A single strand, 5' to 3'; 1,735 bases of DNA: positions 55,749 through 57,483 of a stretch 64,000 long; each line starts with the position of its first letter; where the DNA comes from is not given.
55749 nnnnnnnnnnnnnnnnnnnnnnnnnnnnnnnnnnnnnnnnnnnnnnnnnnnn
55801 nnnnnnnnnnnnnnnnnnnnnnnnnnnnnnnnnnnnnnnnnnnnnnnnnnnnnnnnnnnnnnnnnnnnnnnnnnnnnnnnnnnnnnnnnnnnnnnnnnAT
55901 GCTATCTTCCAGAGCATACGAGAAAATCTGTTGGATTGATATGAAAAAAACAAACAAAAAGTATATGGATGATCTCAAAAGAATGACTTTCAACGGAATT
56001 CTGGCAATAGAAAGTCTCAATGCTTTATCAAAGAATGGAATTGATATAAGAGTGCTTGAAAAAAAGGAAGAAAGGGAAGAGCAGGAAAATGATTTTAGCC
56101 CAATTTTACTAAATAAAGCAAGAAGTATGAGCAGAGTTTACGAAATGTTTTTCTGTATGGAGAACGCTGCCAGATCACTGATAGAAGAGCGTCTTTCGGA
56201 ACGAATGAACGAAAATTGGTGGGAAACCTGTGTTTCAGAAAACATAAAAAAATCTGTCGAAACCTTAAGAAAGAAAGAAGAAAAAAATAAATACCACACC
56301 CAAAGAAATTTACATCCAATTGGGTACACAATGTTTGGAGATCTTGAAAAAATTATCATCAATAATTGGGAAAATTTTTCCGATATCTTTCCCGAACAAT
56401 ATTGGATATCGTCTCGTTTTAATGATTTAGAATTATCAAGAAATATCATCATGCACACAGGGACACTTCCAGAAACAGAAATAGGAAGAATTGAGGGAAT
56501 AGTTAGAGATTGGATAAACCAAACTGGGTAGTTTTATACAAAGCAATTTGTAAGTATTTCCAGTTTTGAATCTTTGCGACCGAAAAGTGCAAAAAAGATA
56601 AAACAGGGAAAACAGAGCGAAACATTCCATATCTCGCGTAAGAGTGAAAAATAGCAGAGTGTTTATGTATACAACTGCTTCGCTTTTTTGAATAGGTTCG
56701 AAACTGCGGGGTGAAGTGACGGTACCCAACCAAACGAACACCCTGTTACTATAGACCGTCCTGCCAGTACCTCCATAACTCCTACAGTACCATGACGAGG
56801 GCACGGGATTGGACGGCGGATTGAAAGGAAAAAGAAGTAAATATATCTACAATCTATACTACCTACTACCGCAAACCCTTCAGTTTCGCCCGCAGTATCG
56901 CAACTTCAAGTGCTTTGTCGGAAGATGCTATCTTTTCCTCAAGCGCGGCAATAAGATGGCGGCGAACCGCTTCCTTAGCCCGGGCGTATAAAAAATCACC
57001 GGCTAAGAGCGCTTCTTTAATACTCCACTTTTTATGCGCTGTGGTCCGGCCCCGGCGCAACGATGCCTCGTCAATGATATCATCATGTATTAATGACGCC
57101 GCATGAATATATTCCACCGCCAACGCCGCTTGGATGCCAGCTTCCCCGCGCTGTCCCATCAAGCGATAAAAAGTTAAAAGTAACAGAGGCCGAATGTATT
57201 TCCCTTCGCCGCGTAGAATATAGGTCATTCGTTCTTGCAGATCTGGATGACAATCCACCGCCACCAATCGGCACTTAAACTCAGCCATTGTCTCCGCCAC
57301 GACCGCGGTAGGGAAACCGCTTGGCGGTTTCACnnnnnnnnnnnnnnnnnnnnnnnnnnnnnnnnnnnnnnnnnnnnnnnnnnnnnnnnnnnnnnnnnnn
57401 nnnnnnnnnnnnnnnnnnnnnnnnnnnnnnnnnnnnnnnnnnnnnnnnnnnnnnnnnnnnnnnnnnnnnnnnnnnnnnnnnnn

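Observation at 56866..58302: An approximately 100 bp direct repeat brackets a GC-rich dapB plus truncated polyprenyl-synthase insertion at the helicase 3' end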

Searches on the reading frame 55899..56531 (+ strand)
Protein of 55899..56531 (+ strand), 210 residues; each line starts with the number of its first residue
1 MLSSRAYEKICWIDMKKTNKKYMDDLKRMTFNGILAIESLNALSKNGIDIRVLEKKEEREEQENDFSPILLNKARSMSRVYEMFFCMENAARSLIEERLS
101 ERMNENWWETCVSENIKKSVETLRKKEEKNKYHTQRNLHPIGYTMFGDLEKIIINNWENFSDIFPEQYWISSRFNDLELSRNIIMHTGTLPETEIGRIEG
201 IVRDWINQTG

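Call 14: search_protein_families(library=pfam, proteins=[window:55899-56531:+], max_evalue=0.01)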
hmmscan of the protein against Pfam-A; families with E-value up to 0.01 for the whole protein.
window:55899-56531:+ (210 aa): 1 family
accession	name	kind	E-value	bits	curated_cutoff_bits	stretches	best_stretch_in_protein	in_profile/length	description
PF18731.6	HEPN_Swt1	-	2.4e-11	44.3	27.5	1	83-208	2-113/115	Swt1-like HEPN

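Call 72: find_encoding_contigs(protein=window:55899-56531:+, flank=8000, max_places=5)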
Protein window:55899-56531:+ (210 aa): no gene with exactly this product is on record in the collection.

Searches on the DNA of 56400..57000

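Call 41: search_rna_families(source=window, start=56400, end=57000, threshold=evalue, max_evalue=1)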
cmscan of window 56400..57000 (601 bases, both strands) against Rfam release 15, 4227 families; matches with E-value up to 1: 0.
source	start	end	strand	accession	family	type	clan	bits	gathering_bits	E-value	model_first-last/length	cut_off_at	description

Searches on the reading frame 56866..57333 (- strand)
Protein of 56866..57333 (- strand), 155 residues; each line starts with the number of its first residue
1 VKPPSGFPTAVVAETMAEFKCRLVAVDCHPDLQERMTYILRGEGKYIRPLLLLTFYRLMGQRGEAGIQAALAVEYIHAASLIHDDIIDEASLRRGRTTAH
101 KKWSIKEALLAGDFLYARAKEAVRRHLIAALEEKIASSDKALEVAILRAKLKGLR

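Call 13: search_protein_families(library=ncbifam, proteins=[window:56866-57333:-], max_evalue=0.01)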
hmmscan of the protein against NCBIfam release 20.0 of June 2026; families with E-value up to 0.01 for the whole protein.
window:56866-57333:- (155 aa): 16 families
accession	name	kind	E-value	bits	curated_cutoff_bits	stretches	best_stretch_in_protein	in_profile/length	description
NF045485.1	FPPsyn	subfamily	5.9e-26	91.3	275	1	18-128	11-123/288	farnesyl diphosphate synthase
NF041003.1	GGPP_syn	equivalog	2.5e-24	85.9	500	1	30-135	26-131/326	geranylgeranyl diphosphate synthase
NF041169.1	f2_encap_cargo4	exception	2.8e-24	86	450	1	42-133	48-139/334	family 2 encapsulin nanocompartment cargo protein polyprenyl transferase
NF040698.1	IdsA_Meth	equivalog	9.8e-24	84.1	468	1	30-127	28-125/328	short chain isoprenyl diphosphate synthase IdsA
TIGR02748.1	GerC3_HepT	equivalog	6.7e-21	74.7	456.55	1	29-125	28-124/319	heptaprenyl diphosphate synthase component II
NF045685.1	GGPPSynCrtE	equivalog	2.3e-19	69.5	460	1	26-127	24-127/293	geranylgeranyl diphosphate synthase CrtE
NF008140.0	PRK10888.1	equivalog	2.8e-19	69.6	412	1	37-120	37-120/323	octaprenyl diphosphate synthase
TIGR02749.1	prenyl_cyano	equivalog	1.5e-18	66.9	383.2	1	27-120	27-123/322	solanesyl diphosphate synthase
NF045628.1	HxpDPsynlarge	equivalog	4.8e-18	65.2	500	1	30-123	21-114/311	hexaprenyl-diphosphate synthase large subunit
NF042417.1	NPPPS_Mycobact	equivalog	9.5e-17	61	600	1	32-125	44-138/335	nonaprenyl/(2E,6E)-farnesyl/geranylgeranyl diphosphat synthase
NF040627.1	GFPS_Meth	equivalog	3.3e-16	59.6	600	1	32-122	28-118/285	geranylfarnesyl diphosphate synthase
NF045549.1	GGPPsyn_IdsB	equivalog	1e-15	57.7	475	1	43-136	64-153/346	geranylgeranyl diphosphate synthase IdsB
NF040789.2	gerfarn_diphsyn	equivalog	6.4e-14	51.9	560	1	67-124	85-142/345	geranylfarnesyl diphosphate synthase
NF007877.0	PRK10581.1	equivalog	4.5e-13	49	321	1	32-119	32-121/299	(2E,6E)-farnesyl diphosphate synthase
NF040936.1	hexpp_archaea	equivalog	2e-12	47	400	1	34-132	32-129/275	hexaprenyl pyrophosphate synthase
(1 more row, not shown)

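Call 14: search_protein_families(library=pfam, proteins=[window:56866-57333:-], max_evalue=0.01)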
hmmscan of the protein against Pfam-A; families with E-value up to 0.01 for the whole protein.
window:56866-57333:- (155 aa): 1 family
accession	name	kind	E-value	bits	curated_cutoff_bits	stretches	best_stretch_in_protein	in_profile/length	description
PF00348.22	polyprenyl_synt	-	1.3e-28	100.3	27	1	31-131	3-102/251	Polyprenyl synthetase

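Call 24: find_homologous_proteins(query=window:56866-57333:-)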
Query window:56866-57333:- (155 aa): 9 proteins with E <= 0.001 among 185 candidates.
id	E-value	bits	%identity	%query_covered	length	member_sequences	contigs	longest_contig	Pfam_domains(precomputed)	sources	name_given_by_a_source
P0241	4.4e-94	330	100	100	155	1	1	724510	PF00348.23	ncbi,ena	-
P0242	3.0e-13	68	45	61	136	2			PF00348.23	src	-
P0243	1.1e-12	66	39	57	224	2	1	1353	PF00348.23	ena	-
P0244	2.0e-9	56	35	70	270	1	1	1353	PF00348.23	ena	-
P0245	1.6e-8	53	40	55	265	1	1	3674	PF00348.23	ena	-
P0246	1.9e-8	52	45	59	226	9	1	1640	PF00348.23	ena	-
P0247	2.3e-8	52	45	48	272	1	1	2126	PF00348.23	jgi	jgi:geranylgeranyl pyrophosphate synthase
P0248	2.7e-8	52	40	57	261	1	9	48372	PF00348.23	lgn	-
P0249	9.9e-7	47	45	45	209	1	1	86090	PF00348.23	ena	-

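Call 42: find_encoding_contigs(protein=P0241, flank=2000, max_places=3)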
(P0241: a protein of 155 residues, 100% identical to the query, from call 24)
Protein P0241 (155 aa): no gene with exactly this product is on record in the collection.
